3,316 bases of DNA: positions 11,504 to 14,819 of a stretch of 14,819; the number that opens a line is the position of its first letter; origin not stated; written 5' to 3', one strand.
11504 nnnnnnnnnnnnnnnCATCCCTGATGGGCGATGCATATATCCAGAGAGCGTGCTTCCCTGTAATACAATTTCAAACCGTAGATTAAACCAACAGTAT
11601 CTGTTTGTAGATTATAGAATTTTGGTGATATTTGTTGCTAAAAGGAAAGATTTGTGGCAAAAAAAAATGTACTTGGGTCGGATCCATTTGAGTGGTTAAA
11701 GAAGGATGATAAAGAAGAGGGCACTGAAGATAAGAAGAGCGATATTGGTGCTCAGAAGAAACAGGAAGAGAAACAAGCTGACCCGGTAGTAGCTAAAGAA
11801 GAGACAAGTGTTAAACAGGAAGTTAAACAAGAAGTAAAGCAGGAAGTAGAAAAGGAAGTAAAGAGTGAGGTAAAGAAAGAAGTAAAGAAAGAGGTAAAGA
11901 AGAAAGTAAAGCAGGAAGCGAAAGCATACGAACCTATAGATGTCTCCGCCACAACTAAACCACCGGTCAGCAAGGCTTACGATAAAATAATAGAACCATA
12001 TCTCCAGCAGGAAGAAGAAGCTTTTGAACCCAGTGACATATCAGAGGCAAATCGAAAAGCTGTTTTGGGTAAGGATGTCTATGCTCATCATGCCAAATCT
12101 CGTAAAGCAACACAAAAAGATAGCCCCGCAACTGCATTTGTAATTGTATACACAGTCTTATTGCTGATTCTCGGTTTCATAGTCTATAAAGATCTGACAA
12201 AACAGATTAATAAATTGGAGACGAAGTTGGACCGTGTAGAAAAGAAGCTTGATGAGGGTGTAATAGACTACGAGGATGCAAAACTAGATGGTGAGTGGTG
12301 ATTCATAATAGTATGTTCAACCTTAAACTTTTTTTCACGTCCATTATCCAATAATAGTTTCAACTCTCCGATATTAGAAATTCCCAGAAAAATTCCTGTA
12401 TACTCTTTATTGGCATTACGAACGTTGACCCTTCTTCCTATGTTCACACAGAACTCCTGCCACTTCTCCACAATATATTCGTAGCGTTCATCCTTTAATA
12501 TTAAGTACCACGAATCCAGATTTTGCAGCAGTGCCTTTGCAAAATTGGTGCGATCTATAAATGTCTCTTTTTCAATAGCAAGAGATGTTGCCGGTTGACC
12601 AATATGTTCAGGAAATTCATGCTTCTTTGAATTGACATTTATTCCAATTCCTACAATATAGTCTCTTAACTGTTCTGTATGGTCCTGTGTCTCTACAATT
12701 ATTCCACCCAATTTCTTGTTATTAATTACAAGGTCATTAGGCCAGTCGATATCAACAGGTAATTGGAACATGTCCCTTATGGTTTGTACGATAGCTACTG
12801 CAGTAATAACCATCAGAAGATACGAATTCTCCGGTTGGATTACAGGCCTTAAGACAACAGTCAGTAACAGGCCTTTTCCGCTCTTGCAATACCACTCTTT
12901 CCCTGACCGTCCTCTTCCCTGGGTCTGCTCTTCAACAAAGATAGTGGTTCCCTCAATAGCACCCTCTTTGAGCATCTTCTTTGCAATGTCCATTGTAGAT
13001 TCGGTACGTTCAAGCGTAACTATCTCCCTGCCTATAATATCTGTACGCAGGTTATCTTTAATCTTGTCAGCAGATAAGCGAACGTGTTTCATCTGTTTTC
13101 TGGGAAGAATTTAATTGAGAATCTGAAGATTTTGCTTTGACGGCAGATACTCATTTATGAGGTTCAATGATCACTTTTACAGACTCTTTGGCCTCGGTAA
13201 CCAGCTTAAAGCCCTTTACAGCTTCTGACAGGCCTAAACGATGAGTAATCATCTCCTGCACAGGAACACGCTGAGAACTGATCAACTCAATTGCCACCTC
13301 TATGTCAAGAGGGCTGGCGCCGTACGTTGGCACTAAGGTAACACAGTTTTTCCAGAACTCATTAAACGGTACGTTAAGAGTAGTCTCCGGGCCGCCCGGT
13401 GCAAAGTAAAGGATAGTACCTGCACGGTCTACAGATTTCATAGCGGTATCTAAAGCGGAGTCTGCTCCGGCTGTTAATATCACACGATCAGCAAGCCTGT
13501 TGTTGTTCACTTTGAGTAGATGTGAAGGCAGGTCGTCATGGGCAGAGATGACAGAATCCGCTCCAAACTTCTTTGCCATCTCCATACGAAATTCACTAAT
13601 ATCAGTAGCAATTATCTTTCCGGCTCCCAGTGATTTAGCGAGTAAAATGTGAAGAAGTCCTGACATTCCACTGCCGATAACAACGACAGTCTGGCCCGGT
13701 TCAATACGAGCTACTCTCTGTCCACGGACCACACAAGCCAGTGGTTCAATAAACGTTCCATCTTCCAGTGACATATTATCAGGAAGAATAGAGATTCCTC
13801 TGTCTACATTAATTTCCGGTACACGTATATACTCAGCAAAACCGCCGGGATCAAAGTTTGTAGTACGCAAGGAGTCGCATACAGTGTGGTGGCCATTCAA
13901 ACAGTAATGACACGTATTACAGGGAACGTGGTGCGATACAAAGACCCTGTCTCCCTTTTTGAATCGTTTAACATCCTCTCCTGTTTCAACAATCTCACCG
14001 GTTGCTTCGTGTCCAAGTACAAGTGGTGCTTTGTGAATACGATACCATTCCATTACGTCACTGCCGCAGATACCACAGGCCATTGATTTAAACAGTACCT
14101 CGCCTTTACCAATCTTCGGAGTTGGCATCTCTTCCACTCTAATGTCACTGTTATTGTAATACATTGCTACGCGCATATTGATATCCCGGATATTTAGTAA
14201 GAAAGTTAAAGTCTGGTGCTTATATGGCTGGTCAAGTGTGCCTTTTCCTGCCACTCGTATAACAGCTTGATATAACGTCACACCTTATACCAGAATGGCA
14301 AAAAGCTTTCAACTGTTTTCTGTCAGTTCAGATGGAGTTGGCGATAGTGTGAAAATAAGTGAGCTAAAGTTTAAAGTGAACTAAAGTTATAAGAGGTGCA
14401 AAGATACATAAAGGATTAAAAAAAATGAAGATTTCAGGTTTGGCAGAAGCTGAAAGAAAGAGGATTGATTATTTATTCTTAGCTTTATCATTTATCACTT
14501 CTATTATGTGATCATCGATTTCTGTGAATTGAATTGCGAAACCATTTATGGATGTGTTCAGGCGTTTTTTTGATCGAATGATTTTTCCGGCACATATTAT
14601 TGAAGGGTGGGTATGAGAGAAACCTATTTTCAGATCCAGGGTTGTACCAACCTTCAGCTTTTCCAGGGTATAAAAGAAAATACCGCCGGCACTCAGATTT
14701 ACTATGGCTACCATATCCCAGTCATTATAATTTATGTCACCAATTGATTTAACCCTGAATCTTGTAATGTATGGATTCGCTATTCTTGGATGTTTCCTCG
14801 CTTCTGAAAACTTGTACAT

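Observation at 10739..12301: ParA ATPase paired with a membrane-anchored, Lys/Glu-repeat protein instead of ParB: possible organelle or membrane positioning module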

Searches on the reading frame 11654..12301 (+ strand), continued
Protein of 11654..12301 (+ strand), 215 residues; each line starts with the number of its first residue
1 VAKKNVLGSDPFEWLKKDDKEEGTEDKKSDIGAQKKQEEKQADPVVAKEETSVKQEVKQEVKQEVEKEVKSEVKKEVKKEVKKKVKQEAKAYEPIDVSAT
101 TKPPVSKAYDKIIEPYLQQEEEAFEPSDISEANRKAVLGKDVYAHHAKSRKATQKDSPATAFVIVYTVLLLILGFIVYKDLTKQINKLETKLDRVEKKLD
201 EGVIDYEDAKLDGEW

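Call 57: search_protein_families(library=pfam, proteins=[P0323, P0289, P0298, P0314, P0244, L033:3952-4776:+, L033:5736-7538:+, L033:1245-1643:+], max_evalue=0.1)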
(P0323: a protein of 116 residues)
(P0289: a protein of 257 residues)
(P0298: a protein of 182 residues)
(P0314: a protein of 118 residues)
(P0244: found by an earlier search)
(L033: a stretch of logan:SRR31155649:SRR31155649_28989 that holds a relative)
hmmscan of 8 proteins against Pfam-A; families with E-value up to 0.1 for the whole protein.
P0323 (116 aa): 2 families
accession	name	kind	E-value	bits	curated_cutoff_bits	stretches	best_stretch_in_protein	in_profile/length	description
PF12651.13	RHH_3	-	2e-05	24.9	21.6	1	77-114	6-43/44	Ribbon-helix-helix domain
PF20605.4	Antitox_RHH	-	0.00013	22.5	27.2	1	81-115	12-46/50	Antitoxin-like ribbon-helix-helix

P0289 (257 aa): 4 families
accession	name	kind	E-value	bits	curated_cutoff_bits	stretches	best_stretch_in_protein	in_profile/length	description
PF07238.19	PilZ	-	3e-05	24.7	22.5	1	7-124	2-98/102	PilZ domain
PF12698.13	ABC2_membrane_3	-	0.081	12.4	31.6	0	107-228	60-175/347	ABC-2 family transporter protein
PF05188.22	MutS_II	-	0.083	13.7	25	0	108-187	28-110/133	MutS domain II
PF14287.11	DUF4368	-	0.091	13.4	25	0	106-136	17-47/67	Domain of unknown function (DUF4368)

P0298 (182 aa): 0 families

P0314 (118 aa): 0 families

P0244 (205 aa): 0 families

L033:3952-4776:+ (274 aa): 1 family
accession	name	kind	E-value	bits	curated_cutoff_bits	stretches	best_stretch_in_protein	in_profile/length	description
PF12008.13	EcoR124_C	-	0.022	14.8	23.1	1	46-142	13-92/260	Type I restriction and modification enzyme - subunit R C terminal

L033:5736-7538:+ (600 aa): 0 families

L033:1245-1643:+ (132 aa): 0 families

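Call 60: find_homologous_proteins(query=A4, max_evalue=0.01)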
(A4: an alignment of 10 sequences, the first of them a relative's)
Query A4 (10 sequences) (118 aa, profile of the alignment): 10 proteins with E <= 0.01 among 8000 candidates.
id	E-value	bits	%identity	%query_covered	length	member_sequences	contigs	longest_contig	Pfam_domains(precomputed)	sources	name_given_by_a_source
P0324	1.5e-35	140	30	81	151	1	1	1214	-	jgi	jgi:hypothetical protein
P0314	3.2e-35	139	100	100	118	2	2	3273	-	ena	-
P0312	3.2e-31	126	50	77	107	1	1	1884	-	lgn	-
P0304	5.9e-26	109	43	31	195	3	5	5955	-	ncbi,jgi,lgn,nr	ncbi:MAG: hypothetical protein FJ279_07935 [Planctomycetes bacterium]|nr:hypothetical protein [Planc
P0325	1.3e-25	108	28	80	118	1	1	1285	-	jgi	-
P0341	1.5e-25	108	46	97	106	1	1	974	-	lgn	-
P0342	1.2e-23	102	45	95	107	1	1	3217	-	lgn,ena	-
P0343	2.9e-23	100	57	89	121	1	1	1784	-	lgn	-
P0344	7.9e-21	93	74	16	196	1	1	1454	-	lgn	-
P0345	1.5e-19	88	43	87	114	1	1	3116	-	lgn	-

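Call 64: search_solved_structures(query=A3, max_evalue=10)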
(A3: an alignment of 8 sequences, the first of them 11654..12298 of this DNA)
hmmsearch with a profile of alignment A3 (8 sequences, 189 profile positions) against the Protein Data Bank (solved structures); distinct sequences matched with E-value up to 10: 4.
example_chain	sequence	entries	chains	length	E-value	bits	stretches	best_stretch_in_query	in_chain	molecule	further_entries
1cos_A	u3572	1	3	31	0.5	14.1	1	155-176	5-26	COILED SERINE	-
2jgo_A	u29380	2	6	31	0.59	13.8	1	155-176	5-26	COIL SER L9C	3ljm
6q22_A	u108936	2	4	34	0.67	13.6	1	155-175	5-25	Coiled-coil Trimer with Glu:Aminobutyric acid:Lys Triad | peptide with Glu:Ala:Lys triad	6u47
7mo7_E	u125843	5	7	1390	2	12.1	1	138-171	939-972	Hepatocyte growth factor receptor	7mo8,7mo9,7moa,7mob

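Call 65: search_protein_families(library=padloc, proteins=[window:11654-12298:+], max_evalue=0.01)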
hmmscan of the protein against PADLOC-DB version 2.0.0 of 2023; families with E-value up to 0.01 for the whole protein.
window:11654-12298:+ (215 aa): 1 family
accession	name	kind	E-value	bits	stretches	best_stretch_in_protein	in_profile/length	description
PDLC03396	REase_II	-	0.00025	17.9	1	45-105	426-486/550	Type II nicking endonuclease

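Call 66: search_protein_families(library=pfam, alignment_id=A2, max_evalue=1)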
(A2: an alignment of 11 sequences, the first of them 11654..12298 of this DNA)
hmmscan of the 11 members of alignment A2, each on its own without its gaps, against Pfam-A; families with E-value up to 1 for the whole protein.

A. member 1, window:11654-12298:+ (215 aa): 5 families
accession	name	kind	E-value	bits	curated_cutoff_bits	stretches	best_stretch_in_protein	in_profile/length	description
PF01858.22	RB_A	-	0.012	16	25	1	55-138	33-115/196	Retinoblastoma-associated protein A domain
PF22023.1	Pus10_THUMP_arc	-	0.29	11.8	28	1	44-94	25-71/78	Pus10 THUMP domain, archaeal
PF16930.11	Porin_5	-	0.46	9.4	22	1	29-91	39-91/535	Putative porin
PF12725.13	DUF3810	-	0.53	10.1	28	0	59-120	240-294/311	Protein of unknown function (DUF3810)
PF19779.4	DUF6264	-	0.67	10.5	31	0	106-191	46-107/183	Family of unknown function (DUF6264)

B. families by the number of members that match (of 11 scanned): 22 families
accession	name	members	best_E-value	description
PF19779.4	DUF6264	5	0.11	Family of unknown function (DUF6264)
PF16326.10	ABC_tran_CTD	3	0.075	ABC transporter C-terminal domain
PF20185.3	DUF6548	2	0.004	Family of unknown function (DUF6548)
PF06825.17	HSBP1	2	0.018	Heat shock factor binding protein 1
PF06837.17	Fijivirus_P9-2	2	0.035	Fijivirus P9-2 protein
PF04977.20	DivIC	2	0.12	Septum formation initiator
PF06103.16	DUF948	2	0.33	Bacterial protein of unknown function (DUF948)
PF03483.22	B3_4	1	0.0009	B3/4 domain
PF02118.27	Srg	1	0.0065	Srg family chemoreceptor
PF01858.22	RB_A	1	0.012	Retinoblastoma-associated protein A domain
PF17561.7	TssO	1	0.022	Type VI secretion system, TssO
PF07315.17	DUF1462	1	0.055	Protein of unknown function (DUF1462)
PF16096.10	FXR_C1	1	0.1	Fragile X-related 1 protein C-terminal region 2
PF15403.11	HiaBD2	1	0.11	HiaBD2_N domain of Trimeric autotransporter adhesin (GIN)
PF02403.27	Seryl_tRNA_N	1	0.15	Seryl-tRNA synthetase N-terminal domain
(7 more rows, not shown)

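Call 72: find_encoding_contigs(protein=P0298, flank=8000, max_places=1)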
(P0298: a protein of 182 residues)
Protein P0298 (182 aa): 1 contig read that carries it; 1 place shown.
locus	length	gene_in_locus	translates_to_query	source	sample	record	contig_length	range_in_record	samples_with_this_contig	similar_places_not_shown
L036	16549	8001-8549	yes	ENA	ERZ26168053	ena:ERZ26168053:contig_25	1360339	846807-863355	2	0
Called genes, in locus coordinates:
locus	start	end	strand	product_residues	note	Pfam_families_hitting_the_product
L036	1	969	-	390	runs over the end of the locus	PF17761:DUF1016_N, PF06250:YhcG_C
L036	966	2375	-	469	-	PF12161:HsdM_N (weak), PF02384:N6_Mtase, PF20473:MmeI_Mtase (faint), PF07669:Eco57I (weak)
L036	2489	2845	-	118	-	PF05635:23S_rRNA_IVP, PF22296:bAvd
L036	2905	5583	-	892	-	PF04313:HSDR_N, PF00270:DEAD, PF04851:ResIII, PF18766:SWI2_SNF2, PF00271:Helicase_C (weak), PF08463:EcoEI_R_C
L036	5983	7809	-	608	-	PF13522:GATase_6, PF13537:GATase_7, PF01380:SIS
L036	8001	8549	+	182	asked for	-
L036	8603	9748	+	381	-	PF26549:Tricorn_N, PF07676:PD40, PF26549:Tricorn_N, PF26550:Tricorn_2nd (weak), PF07676:PD40 (weak)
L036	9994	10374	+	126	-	PF01042:Ribonuc_L-PSP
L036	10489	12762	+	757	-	PF00890:FAD_binding_2 (weak), PF01266:DAO (weak), PF13450:NAD_binding_8 (weak), PF00732:GMC_oxred_N, PF05199:GMC_oxred_C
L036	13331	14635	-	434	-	-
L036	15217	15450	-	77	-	-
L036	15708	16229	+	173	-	PF03060:NMO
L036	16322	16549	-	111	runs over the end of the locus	PF02452:PemK_toxin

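Call 76: find_related_loci(query=P0323, collection=viral_contigs, flank=5000)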
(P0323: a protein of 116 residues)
Query P0323 (116 aa) in viral_contigs; peptide patterns used: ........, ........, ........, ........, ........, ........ (x = any residue, [..] = any of these).
36 stretches matched a pattern, but none encodes a relative of the query by tblastn (E <= 1e-3).

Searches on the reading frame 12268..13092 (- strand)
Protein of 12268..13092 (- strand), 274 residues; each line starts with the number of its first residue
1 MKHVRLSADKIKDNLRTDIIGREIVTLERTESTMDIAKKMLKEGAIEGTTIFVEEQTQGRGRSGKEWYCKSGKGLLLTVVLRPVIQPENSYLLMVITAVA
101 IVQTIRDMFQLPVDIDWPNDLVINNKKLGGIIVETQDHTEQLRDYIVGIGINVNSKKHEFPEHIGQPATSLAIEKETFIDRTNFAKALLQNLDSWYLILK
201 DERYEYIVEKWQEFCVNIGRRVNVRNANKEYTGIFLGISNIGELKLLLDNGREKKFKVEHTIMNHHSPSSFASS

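Call 3: search_protein_families(library=pfam, proteins=[window:12268-13092:-], max_evalue=0.01)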
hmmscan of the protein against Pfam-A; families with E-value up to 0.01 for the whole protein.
window:12268-13092:- (274 aa): 4 families
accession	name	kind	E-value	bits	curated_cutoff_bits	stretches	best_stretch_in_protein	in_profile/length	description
PF03099.24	BPL_LplA_LipB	-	7.5e-18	65.2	21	1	28-152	3-133/133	Biotin/lipoate A/B protein ligase family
PF02237.23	BPL_C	-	2.2e-06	27.9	21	1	218-253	2-38/48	Biotin protein ligase C terminal domain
PF16917.10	BPL_LplA_LipB_2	-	3.6e-06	27.1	27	1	63-211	30-181/183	Biotin/lipoate A/B protein ligase family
PF17764.6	PriA_3primeBD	-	0.0074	16.6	22.7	0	201-243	9-49/96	3'DNA-binding domain (3'BD)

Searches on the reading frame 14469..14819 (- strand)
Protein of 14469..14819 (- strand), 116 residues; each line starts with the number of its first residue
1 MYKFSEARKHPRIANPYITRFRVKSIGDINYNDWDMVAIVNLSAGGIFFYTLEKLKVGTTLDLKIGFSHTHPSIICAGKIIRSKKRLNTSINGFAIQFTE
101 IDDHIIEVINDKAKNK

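Call 3: search_protein_families(library=pfam, proteins=[window:14469-14819:-], max_evalue=0.01)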
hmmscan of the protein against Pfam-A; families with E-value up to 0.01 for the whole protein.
window:14469-14819:- (116 aa): 1 family
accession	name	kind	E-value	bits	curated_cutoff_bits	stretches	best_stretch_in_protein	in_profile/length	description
PF07238.19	PilZ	-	3.3e-10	40.6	22.5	1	8-108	3-95/102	PilZ domain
